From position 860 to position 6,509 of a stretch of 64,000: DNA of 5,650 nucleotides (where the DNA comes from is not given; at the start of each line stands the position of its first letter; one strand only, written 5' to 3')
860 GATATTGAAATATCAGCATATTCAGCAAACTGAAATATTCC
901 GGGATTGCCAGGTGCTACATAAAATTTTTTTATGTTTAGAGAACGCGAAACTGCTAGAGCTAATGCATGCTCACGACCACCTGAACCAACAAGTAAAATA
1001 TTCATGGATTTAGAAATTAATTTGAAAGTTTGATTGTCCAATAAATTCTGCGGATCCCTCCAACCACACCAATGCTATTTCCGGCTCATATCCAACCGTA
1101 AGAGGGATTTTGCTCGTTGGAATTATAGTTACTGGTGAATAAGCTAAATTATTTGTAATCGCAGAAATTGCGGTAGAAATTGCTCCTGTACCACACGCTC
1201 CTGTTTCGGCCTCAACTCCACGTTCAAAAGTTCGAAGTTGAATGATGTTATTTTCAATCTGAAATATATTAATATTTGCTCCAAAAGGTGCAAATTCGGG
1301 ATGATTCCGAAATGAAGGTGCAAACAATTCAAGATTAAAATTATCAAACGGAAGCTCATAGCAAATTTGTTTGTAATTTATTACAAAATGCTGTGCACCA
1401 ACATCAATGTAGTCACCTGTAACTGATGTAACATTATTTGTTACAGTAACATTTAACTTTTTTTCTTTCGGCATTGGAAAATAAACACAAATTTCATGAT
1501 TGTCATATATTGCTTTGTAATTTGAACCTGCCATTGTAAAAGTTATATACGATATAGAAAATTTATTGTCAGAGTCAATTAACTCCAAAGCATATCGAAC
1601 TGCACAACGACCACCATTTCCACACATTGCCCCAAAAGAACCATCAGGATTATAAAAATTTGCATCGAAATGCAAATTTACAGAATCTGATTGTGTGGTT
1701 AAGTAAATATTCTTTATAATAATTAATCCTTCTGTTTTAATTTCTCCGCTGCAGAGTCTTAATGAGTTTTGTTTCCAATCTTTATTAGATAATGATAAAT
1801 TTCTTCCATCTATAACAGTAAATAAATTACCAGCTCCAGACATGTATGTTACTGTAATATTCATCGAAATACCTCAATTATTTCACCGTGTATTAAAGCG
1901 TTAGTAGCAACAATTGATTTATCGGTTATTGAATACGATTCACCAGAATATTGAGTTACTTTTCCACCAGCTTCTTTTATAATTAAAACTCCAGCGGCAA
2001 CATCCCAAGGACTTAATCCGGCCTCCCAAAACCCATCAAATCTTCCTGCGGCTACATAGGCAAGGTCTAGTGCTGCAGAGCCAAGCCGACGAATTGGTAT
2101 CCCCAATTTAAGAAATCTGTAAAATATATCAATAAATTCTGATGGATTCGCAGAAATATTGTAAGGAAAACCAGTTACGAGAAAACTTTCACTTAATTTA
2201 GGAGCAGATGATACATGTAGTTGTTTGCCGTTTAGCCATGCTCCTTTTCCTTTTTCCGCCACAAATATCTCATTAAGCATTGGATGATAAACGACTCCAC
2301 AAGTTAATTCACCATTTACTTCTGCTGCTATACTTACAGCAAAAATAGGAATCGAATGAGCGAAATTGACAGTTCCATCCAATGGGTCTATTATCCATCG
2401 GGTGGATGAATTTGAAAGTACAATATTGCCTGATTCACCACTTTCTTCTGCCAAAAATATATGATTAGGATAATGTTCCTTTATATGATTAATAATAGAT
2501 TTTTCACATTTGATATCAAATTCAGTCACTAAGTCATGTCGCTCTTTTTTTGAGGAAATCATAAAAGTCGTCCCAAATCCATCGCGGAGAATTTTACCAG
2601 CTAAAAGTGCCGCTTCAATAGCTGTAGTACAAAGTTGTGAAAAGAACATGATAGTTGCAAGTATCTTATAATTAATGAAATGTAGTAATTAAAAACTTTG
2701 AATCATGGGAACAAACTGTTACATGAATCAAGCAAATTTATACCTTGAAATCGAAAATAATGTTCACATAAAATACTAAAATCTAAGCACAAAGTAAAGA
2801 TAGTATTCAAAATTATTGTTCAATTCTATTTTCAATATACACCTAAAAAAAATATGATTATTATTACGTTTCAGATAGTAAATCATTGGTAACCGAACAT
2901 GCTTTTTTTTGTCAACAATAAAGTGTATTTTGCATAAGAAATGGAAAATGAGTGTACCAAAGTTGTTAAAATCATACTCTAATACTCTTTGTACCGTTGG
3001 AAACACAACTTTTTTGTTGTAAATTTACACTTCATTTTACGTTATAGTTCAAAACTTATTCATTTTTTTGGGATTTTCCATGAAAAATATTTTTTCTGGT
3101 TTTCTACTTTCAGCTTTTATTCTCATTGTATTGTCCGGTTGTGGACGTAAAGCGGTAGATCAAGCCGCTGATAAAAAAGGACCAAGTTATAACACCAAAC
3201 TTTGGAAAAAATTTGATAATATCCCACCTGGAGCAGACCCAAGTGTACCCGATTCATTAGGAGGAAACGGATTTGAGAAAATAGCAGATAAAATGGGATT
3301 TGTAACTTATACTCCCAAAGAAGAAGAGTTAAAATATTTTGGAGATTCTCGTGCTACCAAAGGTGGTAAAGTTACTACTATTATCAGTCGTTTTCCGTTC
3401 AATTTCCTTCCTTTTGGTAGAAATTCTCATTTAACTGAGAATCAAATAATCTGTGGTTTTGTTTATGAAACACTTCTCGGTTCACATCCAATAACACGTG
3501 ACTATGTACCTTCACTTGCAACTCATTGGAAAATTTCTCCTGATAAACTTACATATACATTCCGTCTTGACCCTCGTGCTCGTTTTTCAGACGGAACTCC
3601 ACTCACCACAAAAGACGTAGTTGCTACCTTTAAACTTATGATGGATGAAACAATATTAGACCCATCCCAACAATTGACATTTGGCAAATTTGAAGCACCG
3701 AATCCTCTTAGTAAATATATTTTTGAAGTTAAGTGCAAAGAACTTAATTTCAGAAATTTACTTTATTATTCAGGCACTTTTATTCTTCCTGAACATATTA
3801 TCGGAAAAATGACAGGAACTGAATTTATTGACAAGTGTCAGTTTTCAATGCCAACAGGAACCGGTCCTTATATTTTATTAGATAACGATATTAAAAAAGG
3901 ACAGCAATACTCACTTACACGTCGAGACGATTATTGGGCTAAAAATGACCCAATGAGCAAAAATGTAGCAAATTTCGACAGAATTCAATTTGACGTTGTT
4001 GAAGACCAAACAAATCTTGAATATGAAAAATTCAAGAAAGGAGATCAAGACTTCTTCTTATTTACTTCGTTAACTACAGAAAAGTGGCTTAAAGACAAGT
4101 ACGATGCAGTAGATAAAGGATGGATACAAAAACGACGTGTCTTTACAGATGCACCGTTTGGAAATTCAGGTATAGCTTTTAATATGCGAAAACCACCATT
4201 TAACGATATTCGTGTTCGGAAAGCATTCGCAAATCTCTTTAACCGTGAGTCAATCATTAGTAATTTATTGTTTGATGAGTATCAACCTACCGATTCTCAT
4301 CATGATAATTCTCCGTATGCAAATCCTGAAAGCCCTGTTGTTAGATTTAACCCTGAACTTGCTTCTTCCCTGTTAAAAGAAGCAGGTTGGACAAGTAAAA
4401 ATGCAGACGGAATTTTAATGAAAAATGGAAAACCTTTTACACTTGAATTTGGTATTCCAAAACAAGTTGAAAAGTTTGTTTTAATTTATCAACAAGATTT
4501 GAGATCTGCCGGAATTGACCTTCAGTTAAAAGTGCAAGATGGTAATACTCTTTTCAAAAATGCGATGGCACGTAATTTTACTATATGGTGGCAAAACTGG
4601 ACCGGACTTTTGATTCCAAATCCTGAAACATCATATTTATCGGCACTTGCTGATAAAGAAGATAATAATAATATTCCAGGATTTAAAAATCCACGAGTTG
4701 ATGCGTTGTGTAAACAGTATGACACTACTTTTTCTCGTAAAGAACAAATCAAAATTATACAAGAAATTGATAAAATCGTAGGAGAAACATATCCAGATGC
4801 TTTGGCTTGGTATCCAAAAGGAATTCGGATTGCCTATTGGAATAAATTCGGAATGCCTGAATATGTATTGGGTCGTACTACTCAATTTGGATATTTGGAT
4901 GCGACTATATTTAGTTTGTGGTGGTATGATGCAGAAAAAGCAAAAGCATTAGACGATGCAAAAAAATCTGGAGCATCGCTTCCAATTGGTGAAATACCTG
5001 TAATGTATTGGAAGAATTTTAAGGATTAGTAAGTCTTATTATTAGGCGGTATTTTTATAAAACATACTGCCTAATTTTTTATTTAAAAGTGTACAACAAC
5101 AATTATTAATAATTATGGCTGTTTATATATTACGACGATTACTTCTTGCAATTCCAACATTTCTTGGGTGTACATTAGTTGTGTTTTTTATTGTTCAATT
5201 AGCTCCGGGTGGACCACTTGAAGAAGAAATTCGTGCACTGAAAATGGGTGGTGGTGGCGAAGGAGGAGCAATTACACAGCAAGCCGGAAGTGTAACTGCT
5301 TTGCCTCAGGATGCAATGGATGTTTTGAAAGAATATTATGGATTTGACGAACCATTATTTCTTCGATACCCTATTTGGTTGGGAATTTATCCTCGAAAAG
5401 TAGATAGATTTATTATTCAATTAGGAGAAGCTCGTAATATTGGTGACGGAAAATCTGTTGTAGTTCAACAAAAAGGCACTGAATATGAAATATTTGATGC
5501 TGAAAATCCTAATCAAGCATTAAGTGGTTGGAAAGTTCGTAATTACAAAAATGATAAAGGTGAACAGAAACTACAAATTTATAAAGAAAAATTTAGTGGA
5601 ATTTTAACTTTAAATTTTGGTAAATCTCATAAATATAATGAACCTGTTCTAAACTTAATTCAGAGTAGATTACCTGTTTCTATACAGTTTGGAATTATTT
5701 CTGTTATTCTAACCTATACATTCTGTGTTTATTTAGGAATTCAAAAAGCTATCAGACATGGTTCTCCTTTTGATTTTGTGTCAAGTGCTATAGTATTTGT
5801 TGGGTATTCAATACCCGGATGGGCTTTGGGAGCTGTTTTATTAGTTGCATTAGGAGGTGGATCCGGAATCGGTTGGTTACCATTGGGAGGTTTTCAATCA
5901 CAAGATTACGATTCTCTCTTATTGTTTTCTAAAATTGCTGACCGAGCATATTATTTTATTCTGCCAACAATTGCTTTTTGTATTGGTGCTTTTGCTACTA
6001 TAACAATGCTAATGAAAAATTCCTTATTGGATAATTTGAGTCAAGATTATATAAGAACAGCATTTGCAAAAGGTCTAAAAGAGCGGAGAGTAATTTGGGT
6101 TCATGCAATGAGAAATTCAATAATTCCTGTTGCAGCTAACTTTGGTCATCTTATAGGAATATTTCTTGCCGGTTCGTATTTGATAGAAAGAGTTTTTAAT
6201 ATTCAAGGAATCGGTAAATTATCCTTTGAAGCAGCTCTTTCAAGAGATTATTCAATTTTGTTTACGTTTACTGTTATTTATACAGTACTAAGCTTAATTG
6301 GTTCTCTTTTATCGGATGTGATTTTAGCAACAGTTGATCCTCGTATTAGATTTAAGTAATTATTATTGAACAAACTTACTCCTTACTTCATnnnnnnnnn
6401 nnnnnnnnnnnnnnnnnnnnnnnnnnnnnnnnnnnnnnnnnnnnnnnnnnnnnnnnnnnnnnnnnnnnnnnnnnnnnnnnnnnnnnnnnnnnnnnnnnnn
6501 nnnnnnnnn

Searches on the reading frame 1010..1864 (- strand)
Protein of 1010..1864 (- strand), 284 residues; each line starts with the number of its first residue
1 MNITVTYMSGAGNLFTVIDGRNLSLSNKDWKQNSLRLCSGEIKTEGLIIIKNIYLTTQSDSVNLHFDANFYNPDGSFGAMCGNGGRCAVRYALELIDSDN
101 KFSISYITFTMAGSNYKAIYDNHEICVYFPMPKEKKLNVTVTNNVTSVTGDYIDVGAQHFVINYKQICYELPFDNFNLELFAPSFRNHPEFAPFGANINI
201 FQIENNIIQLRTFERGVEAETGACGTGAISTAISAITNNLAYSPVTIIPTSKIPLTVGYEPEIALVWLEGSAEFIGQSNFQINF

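Call 84: find_encoding_contigs(protein=window:1010-1864:-, flank=10000, max_places=1)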
Protein window:1010-1864:- (284 aa): 1 contig read that carries it; 1 place shown.
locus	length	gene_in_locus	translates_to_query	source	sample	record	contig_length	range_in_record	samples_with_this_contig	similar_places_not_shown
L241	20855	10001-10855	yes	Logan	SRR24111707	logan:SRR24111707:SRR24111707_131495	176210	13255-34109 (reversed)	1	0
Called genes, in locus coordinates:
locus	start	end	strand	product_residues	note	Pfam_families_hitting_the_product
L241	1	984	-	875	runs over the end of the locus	PF00690:Cation_ATPase_N, PF00122:E1-E2_ATPase, PF00702:Hydrolase, PF13246:Cation_ATPase, PF00689:Cation_ATPase_C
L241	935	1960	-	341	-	PF00389:2-Hacid_dh, PF02826:2-Hacid_dh_C, PF07991:KARI_N (weak)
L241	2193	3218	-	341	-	PF00005:ABC_tran, PF08352:oligo_HPY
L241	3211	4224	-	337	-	PF00005:ABC_tran, PF13304:AAA_21 (weak), PF08352:oligo_HPY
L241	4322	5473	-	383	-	PF00528:BPD_transp_1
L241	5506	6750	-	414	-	PF00528:BPD_transp_1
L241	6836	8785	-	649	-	PF00496:SBP_bac_5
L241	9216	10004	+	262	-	PF00459:Inositol_P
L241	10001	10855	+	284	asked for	PF01678:DAP_epimerase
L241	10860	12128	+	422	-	PF02844:GARS_N, PF01071:GARS_A, PF02655:ATP-grasp_3 (weak), PF02843:GARS_C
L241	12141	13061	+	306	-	PF01073:3Beta_HSD, PF01370:Epimerase, PF02719:Polysacc_synt_2, PF04321:RmlD_sub_bind, PF05368:NmrA (weak), PF13460:NAD_binding_10 (weak), PF16363:GDP_Man_Dehyd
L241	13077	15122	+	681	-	PF02897:Peptidase_S9_N, PF00326:Peptidase_S9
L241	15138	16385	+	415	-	PF02518:HATPase_c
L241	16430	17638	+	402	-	PF18096:Thump_like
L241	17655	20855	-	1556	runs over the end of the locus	PF25778:DUF7948, PF21310:OCRL-like_ASH (faint), PF06739:SBBP (weak), PF07610:DUF1573 (faint), PF12371:TMEM131_like_N (faint), PF22544:HYDIN_VesB_CFA65-like_Ig (weak), PF15780:ASH (weak), PF22544:HYDIN_VesB_CFA65-like_Ig, +7 more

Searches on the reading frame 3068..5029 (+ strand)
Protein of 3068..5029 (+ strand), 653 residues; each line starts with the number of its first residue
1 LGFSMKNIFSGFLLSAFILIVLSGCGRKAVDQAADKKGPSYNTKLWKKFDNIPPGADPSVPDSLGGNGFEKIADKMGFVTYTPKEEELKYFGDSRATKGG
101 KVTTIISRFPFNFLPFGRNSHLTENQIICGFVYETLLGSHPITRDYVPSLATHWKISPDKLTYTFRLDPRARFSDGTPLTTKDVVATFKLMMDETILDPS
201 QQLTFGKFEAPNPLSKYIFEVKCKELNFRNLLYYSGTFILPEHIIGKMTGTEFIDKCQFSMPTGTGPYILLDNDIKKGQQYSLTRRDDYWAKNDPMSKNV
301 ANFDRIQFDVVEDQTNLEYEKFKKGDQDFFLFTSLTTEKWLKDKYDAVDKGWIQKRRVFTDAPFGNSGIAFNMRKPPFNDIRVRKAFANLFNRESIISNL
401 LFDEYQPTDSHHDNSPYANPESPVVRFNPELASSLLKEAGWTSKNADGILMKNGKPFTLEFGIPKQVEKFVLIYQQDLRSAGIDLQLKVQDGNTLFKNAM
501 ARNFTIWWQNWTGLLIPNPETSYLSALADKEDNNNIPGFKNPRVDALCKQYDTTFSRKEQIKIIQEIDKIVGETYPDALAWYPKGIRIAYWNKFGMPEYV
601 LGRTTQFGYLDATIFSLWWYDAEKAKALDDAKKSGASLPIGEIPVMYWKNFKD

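Call 36: search_protein_families(library=pfam, proteins=[window:3068-5029:+], max_evalue=0.00001)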
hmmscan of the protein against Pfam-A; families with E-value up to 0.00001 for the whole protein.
window:3068-5029:+ (653 aa): 1 family
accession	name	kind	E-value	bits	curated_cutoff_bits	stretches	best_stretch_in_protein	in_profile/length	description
PF00496.27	SBP_bac_5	-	1.8e-62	212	32.4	1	146-529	2-363/368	Bacterial extracellular solute-binding proteins, family 5 Middle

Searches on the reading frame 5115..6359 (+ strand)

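Call 36: search_protein_families(library=pfam, proteins=[window:5115-6359:+], max_evalue=0.00001)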
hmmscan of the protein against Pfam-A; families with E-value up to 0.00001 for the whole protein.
window:5115-6359:+ (414 aa): 1 family
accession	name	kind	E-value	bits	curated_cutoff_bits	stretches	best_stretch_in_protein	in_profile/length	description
PF00528.27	BPD_transp_1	-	6.5e-28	98.1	26.4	1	206-412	3-183/184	Binding-protein-dependent transport system inner membrane component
